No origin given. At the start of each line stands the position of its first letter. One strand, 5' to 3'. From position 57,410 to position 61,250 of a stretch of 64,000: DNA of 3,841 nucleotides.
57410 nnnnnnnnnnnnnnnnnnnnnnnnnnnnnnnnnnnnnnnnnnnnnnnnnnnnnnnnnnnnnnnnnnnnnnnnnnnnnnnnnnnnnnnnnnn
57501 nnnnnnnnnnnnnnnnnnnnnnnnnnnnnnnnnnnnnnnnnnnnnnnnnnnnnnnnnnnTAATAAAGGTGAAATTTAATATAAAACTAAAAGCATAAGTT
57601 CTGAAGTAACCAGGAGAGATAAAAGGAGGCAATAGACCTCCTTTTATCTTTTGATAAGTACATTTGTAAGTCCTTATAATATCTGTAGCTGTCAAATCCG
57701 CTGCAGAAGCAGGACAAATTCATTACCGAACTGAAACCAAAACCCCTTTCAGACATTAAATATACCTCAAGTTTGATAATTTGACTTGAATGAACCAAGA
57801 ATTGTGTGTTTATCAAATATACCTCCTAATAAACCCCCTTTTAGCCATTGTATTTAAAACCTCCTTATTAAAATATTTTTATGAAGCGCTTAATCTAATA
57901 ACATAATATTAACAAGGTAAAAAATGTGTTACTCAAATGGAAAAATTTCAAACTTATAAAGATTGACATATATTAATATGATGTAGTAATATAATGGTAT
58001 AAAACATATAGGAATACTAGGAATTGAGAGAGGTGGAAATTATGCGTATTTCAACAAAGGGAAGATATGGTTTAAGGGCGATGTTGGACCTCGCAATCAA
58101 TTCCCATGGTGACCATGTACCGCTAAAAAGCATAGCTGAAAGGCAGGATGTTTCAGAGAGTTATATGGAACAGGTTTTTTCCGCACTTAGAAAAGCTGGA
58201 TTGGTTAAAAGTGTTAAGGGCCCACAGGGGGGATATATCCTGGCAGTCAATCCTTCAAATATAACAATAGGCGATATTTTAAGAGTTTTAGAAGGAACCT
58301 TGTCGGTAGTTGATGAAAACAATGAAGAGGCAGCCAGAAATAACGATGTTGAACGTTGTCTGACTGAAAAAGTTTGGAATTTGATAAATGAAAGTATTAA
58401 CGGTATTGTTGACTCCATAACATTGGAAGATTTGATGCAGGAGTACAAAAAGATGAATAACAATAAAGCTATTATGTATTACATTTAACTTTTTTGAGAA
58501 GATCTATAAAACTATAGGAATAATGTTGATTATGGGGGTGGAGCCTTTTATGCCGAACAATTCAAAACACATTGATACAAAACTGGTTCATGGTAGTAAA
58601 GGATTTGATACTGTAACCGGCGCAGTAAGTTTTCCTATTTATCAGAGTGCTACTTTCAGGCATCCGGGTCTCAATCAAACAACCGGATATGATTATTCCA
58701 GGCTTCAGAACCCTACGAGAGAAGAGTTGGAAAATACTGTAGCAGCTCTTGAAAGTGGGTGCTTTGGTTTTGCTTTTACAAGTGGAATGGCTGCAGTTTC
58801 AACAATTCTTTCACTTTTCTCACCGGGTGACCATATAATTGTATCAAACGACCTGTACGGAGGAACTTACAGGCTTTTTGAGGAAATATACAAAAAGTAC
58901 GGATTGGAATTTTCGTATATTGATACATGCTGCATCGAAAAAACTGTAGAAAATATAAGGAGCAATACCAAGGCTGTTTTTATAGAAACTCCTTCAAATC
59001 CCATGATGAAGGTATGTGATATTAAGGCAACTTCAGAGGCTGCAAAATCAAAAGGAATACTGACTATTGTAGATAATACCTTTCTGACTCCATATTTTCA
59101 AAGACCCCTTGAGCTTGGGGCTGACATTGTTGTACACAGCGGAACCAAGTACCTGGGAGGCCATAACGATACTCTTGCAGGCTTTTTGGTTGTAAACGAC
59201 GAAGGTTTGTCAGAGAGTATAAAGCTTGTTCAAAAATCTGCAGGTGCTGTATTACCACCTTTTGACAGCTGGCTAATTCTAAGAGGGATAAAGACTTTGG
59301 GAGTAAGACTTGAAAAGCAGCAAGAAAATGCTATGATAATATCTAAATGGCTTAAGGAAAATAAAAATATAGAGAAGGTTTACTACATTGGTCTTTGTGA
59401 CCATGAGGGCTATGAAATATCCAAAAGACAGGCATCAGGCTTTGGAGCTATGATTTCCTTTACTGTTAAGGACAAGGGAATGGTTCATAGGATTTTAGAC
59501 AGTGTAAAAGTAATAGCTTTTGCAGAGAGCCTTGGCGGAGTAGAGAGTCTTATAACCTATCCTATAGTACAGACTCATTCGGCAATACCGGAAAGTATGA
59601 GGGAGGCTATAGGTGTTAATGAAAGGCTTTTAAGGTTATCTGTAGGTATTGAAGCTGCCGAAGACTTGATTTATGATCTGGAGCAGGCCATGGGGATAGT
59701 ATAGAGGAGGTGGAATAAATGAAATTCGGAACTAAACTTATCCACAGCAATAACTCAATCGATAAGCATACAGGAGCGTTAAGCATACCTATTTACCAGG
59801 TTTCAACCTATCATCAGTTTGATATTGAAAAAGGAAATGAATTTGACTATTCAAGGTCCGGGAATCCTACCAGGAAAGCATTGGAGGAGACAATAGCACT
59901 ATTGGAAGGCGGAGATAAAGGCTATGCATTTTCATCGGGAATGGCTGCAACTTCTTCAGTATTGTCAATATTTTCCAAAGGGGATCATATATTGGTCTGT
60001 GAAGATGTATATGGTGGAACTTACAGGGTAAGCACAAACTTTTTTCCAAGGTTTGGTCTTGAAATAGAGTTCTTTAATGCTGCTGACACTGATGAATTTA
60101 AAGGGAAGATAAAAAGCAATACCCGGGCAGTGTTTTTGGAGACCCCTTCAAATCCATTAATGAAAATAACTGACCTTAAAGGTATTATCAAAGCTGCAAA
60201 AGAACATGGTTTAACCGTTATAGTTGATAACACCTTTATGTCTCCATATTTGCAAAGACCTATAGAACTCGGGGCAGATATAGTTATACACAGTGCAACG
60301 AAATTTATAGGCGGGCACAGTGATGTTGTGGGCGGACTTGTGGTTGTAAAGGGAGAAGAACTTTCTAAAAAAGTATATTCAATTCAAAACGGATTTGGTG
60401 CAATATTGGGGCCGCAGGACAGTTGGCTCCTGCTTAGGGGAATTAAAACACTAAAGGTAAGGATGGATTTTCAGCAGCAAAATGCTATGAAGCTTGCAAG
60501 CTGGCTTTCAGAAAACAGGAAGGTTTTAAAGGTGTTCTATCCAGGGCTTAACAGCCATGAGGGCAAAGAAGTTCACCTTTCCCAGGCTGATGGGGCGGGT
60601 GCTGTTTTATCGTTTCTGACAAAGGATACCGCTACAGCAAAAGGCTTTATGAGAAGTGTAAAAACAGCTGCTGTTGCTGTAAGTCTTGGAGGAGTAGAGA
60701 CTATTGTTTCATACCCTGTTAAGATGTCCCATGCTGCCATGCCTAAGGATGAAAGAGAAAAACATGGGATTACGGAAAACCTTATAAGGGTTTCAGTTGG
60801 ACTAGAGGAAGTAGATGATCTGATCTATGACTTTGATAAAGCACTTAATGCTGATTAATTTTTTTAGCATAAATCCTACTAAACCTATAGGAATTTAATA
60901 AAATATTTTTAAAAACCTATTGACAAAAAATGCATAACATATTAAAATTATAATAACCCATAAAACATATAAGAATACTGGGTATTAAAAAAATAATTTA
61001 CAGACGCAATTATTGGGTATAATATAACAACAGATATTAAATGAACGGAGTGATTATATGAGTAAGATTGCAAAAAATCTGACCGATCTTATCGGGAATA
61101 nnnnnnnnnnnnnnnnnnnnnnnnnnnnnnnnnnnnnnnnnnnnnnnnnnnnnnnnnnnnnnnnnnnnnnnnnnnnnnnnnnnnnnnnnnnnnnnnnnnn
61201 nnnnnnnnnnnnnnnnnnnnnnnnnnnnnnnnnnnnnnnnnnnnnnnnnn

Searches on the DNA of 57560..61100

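Call 51: search_rna_families(source=window, start=57560, end=61100, threshold=evalue, max_evalue=1)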
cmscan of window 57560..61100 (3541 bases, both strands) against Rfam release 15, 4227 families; matches with E-value up to 1: 2.
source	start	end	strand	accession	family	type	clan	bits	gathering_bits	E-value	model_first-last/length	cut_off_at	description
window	58314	58418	+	RF01295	SCARNA7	Gene; snRNA; snoRNA; scaRNA;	-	24.6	65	0.004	1-330/330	no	Small Cajal body-specific RNA 7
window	58306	58365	+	RF00277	SNORD49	Gene; snRNA; snoRNA; CD-box;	CL00062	19.2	37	0.25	1-71/71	no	Small nucleolar RNA SNORD49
